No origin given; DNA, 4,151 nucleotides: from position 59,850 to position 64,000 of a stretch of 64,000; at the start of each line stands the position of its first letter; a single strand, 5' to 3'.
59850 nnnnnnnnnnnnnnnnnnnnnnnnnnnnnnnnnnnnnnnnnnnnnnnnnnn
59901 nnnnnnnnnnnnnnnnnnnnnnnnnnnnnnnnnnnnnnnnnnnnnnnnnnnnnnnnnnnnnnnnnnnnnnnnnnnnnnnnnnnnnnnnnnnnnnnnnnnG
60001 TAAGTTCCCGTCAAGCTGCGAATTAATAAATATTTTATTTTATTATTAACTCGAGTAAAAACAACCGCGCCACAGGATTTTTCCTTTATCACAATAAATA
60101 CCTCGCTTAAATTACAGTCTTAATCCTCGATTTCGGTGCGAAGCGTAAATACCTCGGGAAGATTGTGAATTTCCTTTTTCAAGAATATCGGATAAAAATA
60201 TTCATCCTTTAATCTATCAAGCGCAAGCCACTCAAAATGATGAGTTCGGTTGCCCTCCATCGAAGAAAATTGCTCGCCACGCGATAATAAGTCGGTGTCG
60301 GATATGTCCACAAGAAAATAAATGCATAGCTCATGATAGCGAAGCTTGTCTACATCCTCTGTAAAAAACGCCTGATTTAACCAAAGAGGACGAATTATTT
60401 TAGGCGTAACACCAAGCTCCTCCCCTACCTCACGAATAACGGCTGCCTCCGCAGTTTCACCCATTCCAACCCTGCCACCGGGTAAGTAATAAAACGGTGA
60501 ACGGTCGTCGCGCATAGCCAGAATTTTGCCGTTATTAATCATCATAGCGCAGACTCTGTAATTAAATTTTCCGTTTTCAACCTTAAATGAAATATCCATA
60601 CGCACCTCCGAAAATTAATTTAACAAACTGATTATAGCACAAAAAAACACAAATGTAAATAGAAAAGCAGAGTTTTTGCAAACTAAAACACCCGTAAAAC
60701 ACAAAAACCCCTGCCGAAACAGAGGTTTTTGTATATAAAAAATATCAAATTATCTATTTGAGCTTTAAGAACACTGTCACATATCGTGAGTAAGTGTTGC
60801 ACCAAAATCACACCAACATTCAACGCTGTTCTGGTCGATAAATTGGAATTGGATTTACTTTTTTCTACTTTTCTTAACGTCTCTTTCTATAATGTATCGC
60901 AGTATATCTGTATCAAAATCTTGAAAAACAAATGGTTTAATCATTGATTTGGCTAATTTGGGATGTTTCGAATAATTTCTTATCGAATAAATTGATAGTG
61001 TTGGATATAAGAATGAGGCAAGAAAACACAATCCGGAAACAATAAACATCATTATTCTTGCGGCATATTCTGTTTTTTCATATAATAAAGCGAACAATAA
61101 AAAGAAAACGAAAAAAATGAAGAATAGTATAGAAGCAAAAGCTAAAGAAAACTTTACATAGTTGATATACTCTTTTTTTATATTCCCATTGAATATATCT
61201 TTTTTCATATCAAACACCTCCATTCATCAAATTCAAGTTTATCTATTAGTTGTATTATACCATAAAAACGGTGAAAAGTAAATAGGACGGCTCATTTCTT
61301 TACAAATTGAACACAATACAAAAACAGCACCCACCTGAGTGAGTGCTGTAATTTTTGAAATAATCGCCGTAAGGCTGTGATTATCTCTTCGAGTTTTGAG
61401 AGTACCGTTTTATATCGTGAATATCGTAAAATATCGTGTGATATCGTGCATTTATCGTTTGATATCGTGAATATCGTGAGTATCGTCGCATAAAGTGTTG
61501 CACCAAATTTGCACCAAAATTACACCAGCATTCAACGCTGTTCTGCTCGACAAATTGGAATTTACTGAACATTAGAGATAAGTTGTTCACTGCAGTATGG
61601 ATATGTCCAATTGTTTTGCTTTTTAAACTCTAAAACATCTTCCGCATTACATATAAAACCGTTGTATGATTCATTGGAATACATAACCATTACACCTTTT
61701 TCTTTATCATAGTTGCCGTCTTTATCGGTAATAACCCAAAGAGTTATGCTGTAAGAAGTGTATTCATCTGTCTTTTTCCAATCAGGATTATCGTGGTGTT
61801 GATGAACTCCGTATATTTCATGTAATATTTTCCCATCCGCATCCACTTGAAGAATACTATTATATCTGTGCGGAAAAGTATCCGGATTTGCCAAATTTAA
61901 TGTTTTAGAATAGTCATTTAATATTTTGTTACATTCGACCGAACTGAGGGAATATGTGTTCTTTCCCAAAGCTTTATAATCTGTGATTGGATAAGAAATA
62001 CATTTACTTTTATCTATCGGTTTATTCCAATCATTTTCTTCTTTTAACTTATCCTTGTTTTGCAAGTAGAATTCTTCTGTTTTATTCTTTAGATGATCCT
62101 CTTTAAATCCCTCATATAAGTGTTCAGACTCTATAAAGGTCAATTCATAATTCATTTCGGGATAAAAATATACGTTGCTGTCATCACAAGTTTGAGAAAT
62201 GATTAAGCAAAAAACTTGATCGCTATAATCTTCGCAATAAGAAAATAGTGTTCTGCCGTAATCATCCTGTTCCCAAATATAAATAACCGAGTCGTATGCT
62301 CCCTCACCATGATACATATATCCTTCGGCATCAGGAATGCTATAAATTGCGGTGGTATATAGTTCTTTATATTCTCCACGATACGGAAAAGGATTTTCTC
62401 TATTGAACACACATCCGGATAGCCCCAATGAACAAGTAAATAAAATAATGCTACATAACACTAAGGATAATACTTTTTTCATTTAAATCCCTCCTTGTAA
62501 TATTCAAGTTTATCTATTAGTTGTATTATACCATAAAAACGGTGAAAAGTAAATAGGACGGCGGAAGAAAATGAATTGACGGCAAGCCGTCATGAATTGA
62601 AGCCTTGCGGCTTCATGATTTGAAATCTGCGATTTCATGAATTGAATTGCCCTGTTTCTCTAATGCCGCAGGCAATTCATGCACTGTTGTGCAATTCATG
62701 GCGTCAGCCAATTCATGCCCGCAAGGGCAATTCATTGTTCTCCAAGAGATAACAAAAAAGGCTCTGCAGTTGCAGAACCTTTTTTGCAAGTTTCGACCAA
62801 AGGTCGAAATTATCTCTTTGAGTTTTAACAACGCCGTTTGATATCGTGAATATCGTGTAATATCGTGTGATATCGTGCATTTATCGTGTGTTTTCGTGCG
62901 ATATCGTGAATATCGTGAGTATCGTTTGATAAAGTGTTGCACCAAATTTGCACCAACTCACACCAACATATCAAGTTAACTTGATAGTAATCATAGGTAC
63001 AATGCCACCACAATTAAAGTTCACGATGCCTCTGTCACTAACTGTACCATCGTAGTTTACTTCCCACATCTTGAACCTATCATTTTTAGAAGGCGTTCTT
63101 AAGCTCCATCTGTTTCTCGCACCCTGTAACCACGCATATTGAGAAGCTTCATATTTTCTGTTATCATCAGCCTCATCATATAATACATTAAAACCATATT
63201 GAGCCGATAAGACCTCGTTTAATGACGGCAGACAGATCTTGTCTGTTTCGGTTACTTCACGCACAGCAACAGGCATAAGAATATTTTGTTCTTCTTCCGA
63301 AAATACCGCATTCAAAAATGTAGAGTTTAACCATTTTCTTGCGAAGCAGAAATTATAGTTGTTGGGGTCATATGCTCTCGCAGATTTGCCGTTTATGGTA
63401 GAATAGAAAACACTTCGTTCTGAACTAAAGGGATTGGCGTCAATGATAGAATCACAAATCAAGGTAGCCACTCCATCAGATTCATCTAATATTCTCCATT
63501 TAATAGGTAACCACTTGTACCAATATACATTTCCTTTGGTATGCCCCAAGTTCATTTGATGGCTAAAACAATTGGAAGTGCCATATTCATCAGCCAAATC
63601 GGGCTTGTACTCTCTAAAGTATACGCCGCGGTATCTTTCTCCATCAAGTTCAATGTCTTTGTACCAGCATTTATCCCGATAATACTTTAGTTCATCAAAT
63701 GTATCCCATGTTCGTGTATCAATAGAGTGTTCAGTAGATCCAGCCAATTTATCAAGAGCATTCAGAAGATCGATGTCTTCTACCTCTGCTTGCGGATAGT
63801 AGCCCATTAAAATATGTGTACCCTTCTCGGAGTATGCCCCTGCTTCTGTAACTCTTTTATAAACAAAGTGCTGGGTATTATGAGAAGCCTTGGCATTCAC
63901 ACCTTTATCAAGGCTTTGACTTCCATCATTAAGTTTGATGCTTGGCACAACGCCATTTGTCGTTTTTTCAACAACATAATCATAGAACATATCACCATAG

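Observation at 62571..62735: Mirror-symmetric ladder of mini-hairpins joined by a conserved 8-mer (4 x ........, then 4 x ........)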

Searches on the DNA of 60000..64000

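Call 10: search_rna_families(source=window, start=60000, end=64000, threshold=evalue, max_evalue=10)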
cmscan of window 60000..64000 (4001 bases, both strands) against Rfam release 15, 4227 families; matches with E-value up to 10: 11.
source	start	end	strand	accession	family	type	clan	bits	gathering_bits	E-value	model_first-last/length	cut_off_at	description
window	60696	60763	-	RF02064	STnc370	Gene; sRNA;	-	26.1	54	2.3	1-71/71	no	Enterobacterial sRNA STnc370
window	62750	62844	-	RF02432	SpF25_sRNA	Gene; sRNA;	-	24.7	48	0.68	1-102/102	no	Streptococcus sRNA SpF25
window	60703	60777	-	RF02701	PsrR1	Gene; sRNA;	-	22.3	42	0.58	1-79/79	no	Photosynthesis regulatory RNA1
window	60660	60761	-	RF01770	rimP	Cis-reg; leader;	-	21.1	47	4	1-102/102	no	Gammaprotebacteria rimP leader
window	60697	60736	-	RF00654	mir-216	Gene; miRNA;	CL00094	20.5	53.5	2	1-77/77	no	mir-216 microRNA precursor family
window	60009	60115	-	RF02447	SpR19_sRNA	Gene; sRNA;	-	19.4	79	4.6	1-123/123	no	Streptococcus sRNA SpR19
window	60672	60749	+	RF02621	BSnc120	Gene; sRNA;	-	17.6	114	3.3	1-88/88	no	Brucella sRNA 120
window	62860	62914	+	RF03186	mir-3689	Gene; miRNA;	-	17.5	58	7.5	1-72/72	no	mir-3689 microRNA precursor family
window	60224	60293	+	RF02086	Yar_2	Gene; lncRNA;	-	16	50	4.3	1-74/74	no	Yellow-achaete intergenic RNA conserved region 2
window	61265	61382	+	RF00015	U4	Gene; snRNA; splicing;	CL00007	15.5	46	2.7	1-138/138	no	U4 spliceosomal RNA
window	63301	63336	+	RF02359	MS2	Cis-reg;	-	15.2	40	4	1-36/36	no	Bacteriophage MS2 operator hairpin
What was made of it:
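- On Any Rfam 15 family: No hit on the element at E <= 10 (call 10).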
